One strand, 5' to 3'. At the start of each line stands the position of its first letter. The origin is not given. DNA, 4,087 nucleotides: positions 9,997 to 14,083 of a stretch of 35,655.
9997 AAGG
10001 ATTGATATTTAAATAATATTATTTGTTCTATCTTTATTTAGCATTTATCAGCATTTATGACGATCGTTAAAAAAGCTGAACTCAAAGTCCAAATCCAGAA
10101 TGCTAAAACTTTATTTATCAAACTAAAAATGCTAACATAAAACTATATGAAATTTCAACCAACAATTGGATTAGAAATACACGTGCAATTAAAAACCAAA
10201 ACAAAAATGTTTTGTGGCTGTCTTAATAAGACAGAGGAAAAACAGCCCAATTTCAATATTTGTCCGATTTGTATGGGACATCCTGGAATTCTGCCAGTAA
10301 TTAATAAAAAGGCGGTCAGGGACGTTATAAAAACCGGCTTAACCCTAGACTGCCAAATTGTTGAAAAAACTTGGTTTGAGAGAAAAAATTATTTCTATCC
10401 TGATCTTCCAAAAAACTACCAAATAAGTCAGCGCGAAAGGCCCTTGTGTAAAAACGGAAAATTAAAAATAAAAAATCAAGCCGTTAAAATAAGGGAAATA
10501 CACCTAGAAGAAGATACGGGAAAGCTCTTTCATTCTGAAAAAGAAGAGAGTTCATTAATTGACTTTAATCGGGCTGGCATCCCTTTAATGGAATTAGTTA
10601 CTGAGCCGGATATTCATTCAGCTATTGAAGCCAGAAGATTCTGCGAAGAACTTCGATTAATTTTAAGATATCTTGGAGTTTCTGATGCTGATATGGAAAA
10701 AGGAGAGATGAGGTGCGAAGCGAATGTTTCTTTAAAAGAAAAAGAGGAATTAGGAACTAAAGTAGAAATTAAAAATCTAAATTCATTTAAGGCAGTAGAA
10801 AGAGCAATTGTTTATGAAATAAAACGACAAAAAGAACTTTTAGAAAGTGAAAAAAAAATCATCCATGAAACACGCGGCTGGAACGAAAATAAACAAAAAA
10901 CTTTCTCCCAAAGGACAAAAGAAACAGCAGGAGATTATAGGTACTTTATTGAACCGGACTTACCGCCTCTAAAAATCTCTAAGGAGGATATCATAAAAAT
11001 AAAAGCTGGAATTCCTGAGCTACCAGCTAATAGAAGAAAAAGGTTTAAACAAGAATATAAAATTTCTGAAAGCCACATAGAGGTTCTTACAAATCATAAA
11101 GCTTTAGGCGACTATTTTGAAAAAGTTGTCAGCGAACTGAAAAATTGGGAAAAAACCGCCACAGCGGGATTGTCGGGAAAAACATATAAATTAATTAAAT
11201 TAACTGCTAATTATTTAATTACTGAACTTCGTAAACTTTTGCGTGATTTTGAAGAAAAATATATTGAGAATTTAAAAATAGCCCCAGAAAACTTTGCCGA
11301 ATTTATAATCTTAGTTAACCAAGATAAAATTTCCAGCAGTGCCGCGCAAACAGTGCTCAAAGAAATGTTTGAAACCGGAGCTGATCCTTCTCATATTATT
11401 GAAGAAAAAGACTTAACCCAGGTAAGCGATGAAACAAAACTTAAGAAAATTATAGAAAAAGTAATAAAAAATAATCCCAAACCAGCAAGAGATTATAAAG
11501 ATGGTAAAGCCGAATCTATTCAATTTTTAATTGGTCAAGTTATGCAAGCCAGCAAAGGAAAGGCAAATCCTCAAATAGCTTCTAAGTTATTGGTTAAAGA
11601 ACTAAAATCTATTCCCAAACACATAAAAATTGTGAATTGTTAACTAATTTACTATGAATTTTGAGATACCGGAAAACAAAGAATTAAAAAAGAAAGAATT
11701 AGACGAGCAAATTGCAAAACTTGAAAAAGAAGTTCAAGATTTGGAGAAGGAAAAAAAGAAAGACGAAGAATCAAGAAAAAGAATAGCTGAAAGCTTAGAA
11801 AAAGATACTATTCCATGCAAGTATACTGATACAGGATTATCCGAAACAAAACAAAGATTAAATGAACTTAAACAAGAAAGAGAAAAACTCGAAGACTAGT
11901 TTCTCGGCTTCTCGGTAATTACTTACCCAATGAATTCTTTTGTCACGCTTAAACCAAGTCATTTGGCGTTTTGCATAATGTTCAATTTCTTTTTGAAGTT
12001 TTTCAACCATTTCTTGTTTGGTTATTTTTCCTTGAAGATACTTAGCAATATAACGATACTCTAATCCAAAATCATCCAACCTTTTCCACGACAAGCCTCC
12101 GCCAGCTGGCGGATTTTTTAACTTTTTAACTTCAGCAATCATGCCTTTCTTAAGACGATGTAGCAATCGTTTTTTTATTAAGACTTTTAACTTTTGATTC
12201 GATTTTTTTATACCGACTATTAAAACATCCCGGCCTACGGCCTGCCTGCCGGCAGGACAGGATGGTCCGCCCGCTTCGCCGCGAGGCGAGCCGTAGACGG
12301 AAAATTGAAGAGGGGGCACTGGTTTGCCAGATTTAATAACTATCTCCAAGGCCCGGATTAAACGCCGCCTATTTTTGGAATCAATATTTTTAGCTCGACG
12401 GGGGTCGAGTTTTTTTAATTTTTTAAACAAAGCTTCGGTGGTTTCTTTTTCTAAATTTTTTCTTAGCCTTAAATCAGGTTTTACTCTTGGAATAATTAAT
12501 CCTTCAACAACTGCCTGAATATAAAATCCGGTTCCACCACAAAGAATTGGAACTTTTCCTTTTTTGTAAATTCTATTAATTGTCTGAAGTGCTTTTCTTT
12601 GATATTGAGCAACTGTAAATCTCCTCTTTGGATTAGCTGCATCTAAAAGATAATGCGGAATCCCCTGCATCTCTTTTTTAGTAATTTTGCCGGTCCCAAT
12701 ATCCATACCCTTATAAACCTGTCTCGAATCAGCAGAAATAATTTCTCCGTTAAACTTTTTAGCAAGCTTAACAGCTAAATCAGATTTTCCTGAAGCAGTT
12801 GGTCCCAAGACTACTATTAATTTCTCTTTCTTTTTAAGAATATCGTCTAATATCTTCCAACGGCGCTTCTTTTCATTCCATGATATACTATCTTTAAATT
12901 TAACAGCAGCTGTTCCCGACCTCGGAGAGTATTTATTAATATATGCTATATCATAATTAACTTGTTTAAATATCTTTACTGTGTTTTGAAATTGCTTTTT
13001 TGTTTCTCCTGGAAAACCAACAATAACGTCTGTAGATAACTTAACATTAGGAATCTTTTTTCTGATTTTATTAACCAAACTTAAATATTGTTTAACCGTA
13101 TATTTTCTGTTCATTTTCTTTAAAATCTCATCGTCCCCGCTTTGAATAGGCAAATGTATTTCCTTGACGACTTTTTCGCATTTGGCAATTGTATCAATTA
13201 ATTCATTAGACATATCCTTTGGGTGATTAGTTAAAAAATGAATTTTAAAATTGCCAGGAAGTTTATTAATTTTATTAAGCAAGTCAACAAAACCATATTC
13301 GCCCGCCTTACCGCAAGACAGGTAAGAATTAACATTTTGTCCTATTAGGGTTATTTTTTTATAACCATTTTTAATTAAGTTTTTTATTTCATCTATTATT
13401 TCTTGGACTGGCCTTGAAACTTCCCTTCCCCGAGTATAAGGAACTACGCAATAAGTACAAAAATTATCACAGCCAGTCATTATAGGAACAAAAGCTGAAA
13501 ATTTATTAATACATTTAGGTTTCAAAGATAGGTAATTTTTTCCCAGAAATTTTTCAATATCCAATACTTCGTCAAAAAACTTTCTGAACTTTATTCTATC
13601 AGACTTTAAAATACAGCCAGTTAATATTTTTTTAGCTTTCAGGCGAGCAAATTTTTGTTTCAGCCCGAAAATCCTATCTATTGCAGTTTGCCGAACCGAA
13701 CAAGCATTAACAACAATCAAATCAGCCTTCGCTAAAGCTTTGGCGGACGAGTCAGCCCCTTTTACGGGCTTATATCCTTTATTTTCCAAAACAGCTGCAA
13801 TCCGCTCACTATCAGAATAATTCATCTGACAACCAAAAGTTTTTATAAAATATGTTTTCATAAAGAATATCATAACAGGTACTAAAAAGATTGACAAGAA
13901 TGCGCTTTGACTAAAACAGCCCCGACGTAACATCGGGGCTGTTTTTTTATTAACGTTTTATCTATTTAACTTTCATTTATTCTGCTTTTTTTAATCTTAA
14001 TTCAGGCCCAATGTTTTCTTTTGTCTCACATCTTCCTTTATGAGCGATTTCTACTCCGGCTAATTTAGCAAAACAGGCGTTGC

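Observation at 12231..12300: Composite copy of the GC-rich palindromic element inside the MiaA half of the fusion gene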

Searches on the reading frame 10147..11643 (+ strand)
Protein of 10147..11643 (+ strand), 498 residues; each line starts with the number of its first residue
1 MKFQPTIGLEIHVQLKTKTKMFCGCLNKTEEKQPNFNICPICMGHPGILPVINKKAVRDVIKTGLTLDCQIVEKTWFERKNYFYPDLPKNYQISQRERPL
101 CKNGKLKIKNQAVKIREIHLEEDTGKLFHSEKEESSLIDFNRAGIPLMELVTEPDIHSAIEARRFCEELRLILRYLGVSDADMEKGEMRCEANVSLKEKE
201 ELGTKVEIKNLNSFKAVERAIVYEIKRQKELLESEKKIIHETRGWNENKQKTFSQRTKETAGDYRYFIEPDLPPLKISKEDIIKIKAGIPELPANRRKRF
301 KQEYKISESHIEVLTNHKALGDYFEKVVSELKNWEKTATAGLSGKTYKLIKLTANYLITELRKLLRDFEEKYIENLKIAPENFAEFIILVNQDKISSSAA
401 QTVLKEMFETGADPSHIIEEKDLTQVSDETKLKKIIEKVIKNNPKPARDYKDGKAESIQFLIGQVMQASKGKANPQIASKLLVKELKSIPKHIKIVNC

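Call 57: find_encoding_contigs(protein=window:10147-11643:+, flank=4000, max_places=8)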
Protein window:10147-11643:+ (498 aa): no gene with exactly this product is on record in the collection.

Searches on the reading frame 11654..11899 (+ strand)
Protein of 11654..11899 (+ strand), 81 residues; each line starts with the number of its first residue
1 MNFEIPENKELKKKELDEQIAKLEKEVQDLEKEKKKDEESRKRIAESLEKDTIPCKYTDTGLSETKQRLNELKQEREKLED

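Call 70: find_encoding_contigs(protein=window:11654-11899:+, flank=4000, max_places=8)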
Protein window:11654-11899:+ (81 aa): 4 contigs read that carry it; 2 places shown.
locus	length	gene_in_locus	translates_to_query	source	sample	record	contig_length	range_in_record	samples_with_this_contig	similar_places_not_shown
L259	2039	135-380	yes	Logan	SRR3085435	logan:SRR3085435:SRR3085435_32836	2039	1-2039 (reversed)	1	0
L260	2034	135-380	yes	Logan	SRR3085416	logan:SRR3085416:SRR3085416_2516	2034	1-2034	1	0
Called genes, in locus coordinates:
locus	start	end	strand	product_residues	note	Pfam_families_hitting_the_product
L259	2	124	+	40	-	?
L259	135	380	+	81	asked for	-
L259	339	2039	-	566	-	?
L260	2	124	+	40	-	?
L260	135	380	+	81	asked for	-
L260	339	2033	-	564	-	?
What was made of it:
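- Tried and rejected: The neighbouring 81-aa ORF worked instead (call 70).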

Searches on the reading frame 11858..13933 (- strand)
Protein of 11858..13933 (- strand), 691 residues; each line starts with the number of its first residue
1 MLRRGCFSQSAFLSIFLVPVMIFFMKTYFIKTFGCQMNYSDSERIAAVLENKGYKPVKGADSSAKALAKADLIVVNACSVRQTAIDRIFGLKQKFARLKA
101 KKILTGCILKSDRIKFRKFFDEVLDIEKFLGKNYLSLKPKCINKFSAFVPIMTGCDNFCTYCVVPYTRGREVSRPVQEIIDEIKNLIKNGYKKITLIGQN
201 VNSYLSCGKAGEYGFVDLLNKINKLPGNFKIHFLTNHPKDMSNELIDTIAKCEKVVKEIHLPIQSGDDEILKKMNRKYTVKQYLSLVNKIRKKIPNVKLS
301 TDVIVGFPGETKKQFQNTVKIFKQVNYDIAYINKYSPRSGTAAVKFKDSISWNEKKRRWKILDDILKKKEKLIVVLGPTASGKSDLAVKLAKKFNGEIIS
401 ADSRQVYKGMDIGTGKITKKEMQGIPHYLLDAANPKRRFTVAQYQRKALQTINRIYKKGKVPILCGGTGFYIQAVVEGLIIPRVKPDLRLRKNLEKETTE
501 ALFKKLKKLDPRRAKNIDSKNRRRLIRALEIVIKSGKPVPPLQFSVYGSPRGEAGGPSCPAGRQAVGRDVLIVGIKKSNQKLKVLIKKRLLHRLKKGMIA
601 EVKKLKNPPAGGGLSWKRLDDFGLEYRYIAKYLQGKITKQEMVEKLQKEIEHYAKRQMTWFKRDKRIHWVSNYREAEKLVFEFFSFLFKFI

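Call 12: search_protein_families(library=pfam, proteins=[window:11858-13933:-])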
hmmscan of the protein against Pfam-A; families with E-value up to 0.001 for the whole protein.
window:11858-13933:- (691 aa): 4 families
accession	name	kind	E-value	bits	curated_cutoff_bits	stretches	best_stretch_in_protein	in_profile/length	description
PF01715.23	IPPT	-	4.5e-69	233.3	23.6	1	405-664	1-243/243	IPP transferase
PF04055.27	Radical_SAM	-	3.2e-32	112.4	29.5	1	149-320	1-164/166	Radical SAM superfamily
PF00919.26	UPF0004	-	3.4e-17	62.7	27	1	28-120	2-90/98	Uncharacterized protein family UPF0004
PF01745.22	IPT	-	3.8e-09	36.8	20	1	372-468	3-99/233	Isopentenyl transferase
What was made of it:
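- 11858..13933 (-): Host gene: a 691-aa MiaB-like (UPF0004 + radical SAM) - MiaA (IPPT) fusion ORF. Pfam domains (call 12).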

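Call 55: find_encoding_contigs(protein=window:11858-13933:-, flank=3000, max_places=8)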
Protein window:11858-13933:- (691 aa): no gene with exactly this product is on record in the collection.
